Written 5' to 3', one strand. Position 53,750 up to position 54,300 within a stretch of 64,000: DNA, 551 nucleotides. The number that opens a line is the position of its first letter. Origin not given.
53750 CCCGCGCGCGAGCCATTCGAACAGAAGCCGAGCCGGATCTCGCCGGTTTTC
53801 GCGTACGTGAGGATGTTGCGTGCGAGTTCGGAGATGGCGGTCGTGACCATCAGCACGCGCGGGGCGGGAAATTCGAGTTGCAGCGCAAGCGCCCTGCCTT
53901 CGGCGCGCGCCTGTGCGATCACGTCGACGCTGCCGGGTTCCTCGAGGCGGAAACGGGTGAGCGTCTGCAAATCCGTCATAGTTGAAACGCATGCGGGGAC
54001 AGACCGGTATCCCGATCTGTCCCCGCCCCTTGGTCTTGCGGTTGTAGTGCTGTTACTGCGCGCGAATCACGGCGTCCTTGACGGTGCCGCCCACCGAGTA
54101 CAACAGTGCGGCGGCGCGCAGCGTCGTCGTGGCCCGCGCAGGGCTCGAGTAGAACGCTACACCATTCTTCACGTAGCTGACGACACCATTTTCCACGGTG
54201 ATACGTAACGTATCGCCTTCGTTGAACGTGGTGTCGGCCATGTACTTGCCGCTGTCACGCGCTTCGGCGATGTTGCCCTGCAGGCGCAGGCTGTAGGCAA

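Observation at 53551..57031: Orphan RsbT-type kinase encoded directly behind a 992-aa secreted adhesin-like protein and divergent from the stressosome operon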

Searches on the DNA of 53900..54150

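Call 62: search_rna_families(source=window, start=53900, end=54150, threshold=evalue, max_evalue=1)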
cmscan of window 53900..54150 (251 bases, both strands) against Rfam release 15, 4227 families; matches with E-value up to 1: 0.
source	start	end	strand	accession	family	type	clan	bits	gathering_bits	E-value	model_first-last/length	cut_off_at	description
